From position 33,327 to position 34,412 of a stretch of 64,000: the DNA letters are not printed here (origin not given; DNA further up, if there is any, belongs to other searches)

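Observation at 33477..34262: Exported coiled-coil protein gene inserted between rpsS (S19) and rplV (L22) inside the S10 operon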

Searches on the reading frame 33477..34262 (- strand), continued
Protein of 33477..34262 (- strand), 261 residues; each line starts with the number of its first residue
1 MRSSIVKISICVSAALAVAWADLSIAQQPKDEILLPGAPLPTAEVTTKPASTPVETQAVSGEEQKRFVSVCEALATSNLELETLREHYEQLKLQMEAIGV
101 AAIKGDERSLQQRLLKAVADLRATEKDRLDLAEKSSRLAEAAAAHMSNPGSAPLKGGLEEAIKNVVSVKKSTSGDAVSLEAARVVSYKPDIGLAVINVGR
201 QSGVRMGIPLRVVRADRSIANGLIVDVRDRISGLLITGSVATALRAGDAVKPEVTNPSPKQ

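Call 34: find_encoding_contigs(protein=P0179, flank=4000, max_places=2)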
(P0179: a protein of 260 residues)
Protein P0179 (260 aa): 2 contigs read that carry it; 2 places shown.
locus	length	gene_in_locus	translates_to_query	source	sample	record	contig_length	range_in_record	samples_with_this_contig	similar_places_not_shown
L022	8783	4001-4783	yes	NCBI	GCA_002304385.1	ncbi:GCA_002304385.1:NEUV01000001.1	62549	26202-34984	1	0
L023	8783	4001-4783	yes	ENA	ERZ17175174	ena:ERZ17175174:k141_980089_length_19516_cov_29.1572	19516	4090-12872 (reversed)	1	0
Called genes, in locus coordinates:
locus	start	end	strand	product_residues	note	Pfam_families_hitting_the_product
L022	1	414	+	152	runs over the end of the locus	PF00583:Acetyltransf_1, PF13673:Acetyltransf_10, PF13508:Acetyltransf_7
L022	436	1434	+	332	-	PF00483:NTP_transferase, PF12804:NTP_transf_3 (weak), PF25084:LbH_EIF2B (weak), PF25087:GMPPB_C (weak)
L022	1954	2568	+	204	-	PF00573:Ribosomal_L4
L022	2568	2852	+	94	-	PF00276:Ribosomal_L23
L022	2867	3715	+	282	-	PF00181:Ribosomal_L2_N, PF03947:Ribosomal_L2_C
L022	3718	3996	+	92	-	PF00203:Ribosomal_S19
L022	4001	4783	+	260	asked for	-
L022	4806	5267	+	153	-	PF00237:Ribosomal_L22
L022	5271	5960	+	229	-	PF05316:VAR1 (faint), PF07650:KH_2, PF00189:Ribosomal_S3_C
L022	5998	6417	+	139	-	PF00252:Ribosomal_L16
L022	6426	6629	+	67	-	PF00831:Ribosomal_L29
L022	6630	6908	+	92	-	PF00366:Ribosomal_S17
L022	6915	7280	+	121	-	PF00238:Ribosomal_L14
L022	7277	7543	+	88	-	PF00467:KOW, PF17136:ribosomal_L24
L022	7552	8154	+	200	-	PF00281:Ribosomal_L5, PF00673:Ribosomal_L5_C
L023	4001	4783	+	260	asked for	-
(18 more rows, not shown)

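Call 35: find_encoding_contigs(protein=P0188, flank=4000, max_places=2)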
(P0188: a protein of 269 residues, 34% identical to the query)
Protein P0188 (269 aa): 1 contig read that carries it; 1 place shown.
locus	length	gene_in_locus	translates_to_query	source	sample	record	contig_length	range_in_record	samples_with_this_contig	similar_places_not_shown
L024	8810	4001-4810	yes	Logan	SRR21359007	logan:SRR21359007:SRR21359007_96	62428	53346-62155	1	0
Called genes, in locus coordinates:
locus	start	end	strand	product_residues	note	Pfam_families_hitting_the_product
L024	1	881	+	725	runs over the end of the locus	PF00009:GTP_EFTU, PF22042:EF-G_D2, PF03144:GTP_EFTU_D2, PF16658:RF3_C (weak), PF14492:EFG_III, PF03764:EFG_IV, PF00679:EFG_C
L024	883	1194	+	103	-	PF00338:Ribosomal_S10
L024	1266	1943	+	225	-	PF00297:Ribosomal_L3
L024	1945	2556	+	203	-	PF00573:Ribosomal_L4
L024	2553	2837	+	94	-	PF00276:Ribosomal_L23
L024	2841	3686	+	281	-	PF00181:Ribosomal_L2_N, PF03947:Ribosomal_L2_C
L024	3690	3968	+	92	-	PF00203:Ribosomal_S19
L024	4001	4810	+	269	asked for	-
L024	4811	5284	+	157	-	PF00237:Ribosomal_L22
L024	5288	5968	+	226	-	PF07650:KH_2, PF00189:Ribosomal_S3_C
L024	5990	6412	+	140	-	PF00252:Ribosomal_L16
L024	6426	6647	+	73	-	PF00831:Ribosomal_L29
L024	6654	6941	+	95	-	PF00366:Ribosomal_S17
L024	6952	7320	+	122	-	PF00238:Ribosomal_L14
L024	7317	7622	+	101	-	PF00467:KOW, PF17136:ribosomal_L24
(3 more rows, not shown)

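Call 36: find_encoding_contigs(protein=P0208, flank=4000, max_places=2)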
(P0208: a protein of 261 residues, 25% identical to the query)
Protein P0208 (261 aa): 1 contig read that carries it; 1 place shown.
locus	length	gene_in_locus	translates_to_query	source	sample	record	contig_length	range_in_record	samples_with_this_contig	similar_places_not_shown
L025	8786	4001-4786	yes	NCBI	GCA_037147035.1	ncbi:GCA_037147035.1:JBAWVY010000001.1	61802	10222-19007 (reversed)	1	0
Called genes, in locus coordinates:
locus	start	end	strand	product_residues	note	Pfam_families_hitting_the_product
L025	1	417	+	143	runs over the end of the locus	PF00583:Acetyltransf_1, PF13673:Acetyltransf_10, PF13508:Acetyltransf_7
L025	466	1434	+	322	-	PF00483:NTP_transferase, PF12804:NTP_transf_3 (weak), PF25084:LbH_EIF2B (weak), PF25087:GMPPB_C (weak)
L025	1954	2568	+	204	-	PF00573:Ribosomal_L4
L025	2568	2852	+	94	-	PF00276:Ribosomal_L23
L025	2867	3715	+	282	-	PF00181:Ribosomal_L2_N, PF03947:Ribosomal_L2_C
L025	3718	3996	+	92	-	PF00203:Ribosomal_S19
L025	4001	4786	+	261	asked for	-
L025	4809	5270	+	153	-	PF00237:Ribosomal_L22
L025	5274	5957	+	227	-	PF07650:KH_2, PF00189:Ribosomal_S3_C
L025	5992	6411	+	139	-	PF00252:Ribosomal_L16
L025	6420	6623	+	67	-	PF00831:Ribosomal_L29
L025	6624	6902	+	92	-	PF00366:Ribosomal_S17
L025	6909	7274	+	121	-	PF00238:Ribosomal_L14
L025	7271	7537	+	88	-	PF00467:KOW, PF17136:ribosomal_L24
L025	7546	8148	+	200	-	PF00281:Ribosomal_L5, PF00673:Ribosomal_L5_C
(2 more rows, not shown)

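Call 37: find_encoding_contigs(protein=P0203, flank=4000, max_places=2)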
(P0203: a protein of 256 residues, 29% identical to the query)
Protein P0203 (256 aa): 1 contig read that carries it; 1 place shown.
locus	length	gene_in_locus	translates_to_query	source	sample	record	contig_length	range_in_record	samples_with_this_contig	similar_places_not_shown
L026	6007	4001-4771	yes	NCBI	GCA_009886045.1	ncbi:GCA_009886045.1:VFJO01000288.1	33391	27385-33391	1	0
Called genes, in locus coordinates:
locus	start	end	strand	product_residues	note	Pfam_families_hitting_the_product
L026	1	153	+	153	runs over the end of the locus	PF13527:Acetyltransf_9 (weak), PF00583:Acetyltransf_1, PF13673:Acetyltransf_10, PF13508:Acetyltransf_7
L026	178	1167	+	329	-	PF00483:NTP_transferase, PF12804:NTP_transf_3 (weak)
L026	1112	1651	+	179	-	-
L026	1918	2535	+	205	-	PF00573:Ribosomal_L4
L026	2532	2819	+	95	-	PF00276:Ribosomal_L23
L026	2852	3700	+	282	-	PF00181:Ribosomal_L2_N, PF03947:Ribosomal_L2_C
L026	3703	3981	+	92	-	PF00203:Ribosomal_S19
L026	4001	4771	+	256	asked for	-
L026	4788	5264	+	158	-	PF00237:Ribosomal_L22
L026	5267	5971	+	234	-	PF07650:KH_2, PF00189:Ribosomal_S3_C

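Call 48: search_solved_structures(query=A2, max_evalue=10, show_alignments=2)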
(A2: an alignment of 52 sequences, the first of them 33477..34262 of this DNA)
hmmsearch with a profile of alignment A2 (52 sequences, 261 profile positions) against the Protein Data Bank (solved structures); distinct sequences matched with E-value up to 10: 76 (the best 60 are shown).
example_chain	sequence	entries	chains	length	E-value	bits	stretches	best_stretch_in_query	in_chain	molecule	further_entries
1wt6_A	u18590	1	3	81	0.0017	21.1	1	24-93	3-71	Myotonin-protein kinase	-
3jc8_Ta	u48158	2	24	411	0.0049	19.6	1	193-230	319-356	LysM domain protein | TsaP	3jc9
4zxq_A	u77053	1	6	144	0.01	18.5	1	20-93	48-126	Tail needle protein gp26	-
2poh_A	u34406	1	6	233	0.035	16.8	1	20-93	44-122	Head completion protein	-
4zkp_A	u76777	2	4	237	0.038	16.7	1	20-93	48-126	Tail needle protein gp26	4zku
3c9i_A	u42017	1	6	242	0.04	16.6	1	20-93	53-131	Tail needle protein gp26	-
2etn_A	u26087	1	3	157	0.042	16.6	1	113-189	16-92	anti-cleavage anti-GreA transcription factor Gfh1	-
9j3d_D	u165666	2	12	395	0.047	16.4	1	222-253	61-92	RND efflux system, MexC-like protein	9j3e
3m9h_A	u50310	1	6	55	0.05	16.3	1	42-86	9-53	Proteasome-associated ATPase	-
7d2e_A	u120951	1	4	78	0.058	16.1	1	36-90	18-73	Liprin-alpha-2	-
3m91_A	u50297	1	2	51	0.058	16.1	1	43-86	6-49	Proteasome-associated ATPase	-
8tzk_E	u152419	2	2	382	0.068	15.9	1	11-111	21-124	Peptidase M23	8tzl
4lin_A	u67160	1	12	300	0.07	15.8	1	21-93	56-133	Tail needle protein gp26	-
2jee_A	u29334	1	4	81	0.071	15.8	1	36-90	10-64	CELL DIVISION PROTEIN ZAPB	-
2f23_A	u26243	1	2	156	0.074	15.7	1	113-190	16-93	Anti-cleavage anti-greA transcription factor gfh1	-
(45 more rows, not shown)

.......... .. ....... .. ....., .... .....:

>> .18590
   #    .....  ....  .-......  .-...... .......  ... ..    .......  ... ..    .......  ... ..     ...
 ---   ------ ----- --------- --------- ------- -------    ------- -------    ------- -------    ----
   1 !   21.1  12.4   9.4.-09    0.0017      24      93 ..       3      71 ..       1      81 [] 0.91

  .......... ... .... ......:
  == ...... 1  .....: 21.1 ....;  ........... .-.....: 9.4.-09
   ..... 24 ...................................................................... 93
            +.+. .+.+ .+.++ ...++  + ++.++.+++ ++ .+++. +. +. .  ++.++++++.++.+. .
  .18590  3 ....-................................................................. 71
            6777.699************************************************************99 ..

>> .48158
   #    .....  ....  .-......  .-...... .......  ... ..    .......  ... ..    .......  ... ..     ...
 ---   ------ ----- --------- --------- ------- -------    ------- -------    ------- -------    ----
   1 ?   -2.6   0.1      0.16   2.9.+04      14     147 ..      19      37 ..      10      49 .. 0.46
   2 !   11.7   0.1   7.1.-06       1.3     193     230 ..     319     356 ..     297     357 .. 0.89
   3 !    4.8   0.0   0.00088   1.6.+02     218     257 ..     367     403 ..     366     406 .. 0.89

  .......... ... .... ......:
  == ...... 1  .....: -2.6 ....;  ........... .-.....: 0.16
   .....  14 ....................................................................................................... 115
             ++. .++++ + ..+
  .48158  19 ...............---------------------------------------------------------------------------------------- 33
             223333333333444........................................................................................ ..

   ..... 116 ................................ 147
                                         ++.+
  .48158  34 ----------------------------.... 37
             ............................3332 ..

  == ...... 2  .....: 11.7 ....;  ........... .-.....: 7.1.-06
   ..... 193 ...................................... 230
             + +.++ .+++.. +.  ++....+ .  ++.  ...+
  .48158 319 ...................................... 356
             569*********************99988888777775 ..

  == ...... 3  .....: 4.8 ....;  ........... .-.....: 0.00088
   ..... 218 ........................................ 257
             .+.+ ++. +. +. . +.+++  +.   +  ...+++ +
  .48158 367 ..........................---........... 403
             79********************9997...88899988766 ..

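Call 55: list_cluster_members(proteins=[P0053, P0062, P0075, P0100, P0130, P0150, P0170, P0203, P0189, P0193])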
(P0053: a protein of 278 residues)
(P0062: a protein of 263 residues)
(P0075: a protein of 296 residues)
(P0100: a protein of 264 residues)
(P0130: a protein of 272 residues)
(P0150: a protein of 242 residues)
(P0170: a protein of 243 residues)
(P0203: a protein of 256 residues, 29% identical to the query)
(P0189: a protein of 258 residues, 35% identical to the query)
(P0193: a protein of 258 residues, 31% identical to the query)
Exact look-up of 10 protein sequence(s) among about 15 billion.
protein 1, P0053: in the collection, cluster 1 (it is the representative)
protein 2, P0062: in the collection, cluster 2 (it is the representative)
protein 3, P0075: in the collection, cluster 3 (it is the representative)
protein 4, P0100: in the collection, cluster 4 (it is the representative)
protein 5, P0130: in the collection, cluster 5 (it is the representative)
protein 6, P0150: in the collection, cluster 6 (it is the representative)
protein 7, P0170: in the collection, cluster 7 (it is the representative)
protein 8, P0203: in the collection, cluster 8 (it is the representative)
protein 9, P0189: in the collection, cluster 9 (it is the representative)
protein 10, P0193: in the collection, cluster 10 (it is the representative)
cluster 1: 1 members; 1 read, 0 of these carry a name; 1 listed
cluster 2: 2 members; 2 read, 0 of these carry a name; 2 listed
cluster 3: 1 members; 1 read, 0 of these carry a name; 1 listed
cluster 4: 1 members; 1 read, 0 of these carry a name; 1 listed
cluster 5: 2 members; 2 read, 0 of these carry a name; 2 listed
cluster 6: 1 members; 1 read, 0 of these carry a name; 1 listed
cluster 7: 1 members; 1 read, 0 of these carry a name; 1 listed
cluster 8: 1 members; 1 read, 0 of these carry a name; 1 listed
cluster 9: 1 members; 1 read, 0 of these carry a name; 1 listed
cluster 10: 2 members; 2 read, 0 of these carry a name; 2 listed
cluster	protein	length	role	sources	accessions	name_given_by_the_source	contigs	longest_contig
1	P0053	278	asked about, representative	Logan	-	-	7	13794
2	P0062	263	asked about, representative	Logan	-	-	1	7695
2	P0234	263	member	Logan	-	-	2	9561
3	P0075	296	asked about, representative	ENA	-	-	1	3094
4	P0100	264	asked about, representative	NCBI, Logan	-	-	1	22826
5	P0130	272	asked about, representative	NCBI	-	-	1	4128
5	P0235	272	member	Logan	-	-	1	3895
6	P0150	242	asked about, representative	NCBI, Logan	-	-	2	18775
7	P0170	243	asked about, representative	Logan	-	-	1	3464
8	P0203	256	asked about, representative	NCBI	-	-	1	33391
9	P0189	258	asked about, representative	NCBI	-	-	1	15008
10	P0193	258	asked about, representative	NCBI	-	-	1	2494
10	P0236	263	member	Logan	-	-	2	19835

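Call 59: find_related_loci(query=A4, collection=metagenome_contigs, flank=3000)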
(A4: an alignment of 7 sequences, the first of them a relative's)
Query A4 (265 aa) in metagenome_contigs; peptide patterns used: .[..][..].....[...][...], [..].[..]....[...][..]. (x = any residue, [..] = any of these).
600 stretches matched a pattern (row limit reached: there are more); 310 encode a relative of the query (tblastn E <= 1e-3); the best 80 are kept; 80 distinct loci.
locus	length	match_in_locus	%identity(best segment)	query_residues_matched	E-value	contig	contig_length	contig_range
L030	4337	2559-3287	38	18-261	2e-53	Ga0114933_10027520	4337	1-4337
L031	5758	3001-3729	37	18-261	3e-53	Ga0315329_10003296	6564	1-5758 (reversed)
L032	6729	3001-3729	37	18-261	3e-52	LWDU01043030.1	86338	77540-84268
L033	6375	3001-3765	41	14-263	7e-52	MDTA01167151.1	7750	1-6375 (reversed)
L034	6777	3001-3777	36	2-261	4e-51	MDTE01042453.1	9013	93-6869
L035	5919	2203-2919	42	26-262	6e-51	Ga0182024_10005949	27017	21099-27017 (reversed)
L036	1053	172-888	40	26-262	3e-52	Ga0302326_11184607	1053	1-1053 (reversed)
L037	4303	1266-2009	36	10-264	5e-49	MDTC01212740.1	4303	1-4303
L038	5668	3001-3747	40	17-263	5e-49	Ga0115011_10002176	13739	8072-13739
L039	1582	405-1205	38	3-262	8e-50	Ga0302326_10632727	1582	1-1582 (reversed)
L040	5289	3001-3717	39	28-262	2e-48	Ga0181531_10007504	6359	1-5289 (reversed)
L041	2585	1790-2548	39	13-259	1e-48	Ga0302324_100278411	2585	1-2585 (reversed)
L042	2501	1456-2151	41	28-259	2e-48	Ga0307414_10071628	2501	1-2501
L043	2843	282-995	43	26-262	5e-48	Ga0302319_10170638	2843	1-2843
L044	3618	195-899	35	32-264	1e-47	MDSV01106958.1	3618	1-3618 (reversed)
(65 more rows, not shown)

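Call 62: search_protein_families(library=pfam, alignment_id=A2, max_evalue=1)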
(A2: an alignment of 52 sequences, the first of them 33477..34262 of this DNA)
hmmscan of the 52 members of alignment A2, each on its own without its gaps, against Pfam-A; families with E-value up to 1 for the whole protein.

A. member 1, window:33477-34262:- (261 aa): 1 family
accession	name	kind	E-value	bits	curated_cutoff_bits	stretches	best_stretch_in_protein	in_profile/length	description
PF16538.11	FlgT_C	-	0.1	13.5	27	1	194-216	4-26/77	Flagellar assembly protein T, C-terminal domain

B. families by the number of members that match (of 52 scanned): 168 families (the first 25 are shown)
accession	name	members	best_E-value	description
PF16538.11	FlgT_C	16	0.00055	Flagellar assembly protein T, C-terminal domain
PF06005.17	ZapB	7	0.0044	Cell division protein ZapB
PF24627.1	PUMA_CC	5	0.0032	PUMA coiled-coil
PF13870.11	CCDC113_CCDC96_CC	4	0.0036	CCDC113/CCDC96, coiled-coil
PF25450.1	Rab11-FIP3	4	0.0055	Rab11-FIP3-like domain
PF25443.1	ANG-1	4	0.011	ANG-1-like domain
PF13851.11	GAS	4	0.019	Growth-arrest specific micro-tubule binding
PF10473.14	CENP-F_leu_zip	4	0.061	Leucine-rich repeats of kinetochore protein Cenp-F/LEK1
PF14739.11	DUF4472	3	0.0031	Domain of unknown function (DUF4472)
PF14662.11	KASH_CCD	3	0.011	Coiled-coil region of CCDC155 or KASH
PF05837.17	CENP-H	3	0.029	Centromere protein H (CENP-H)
PF17675.6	APG6_N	3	0.048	Apg6 coiled-coil region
PF07200.18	Mod_r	3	0.06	Modifier of rudimentary (Mod(r)) protein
PF01455.23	HupF_HypC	3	0.08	HupF/HypC family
PF15898.10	PRKG1_interact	3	0.086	cGMP-dependent protein kinase interacting domain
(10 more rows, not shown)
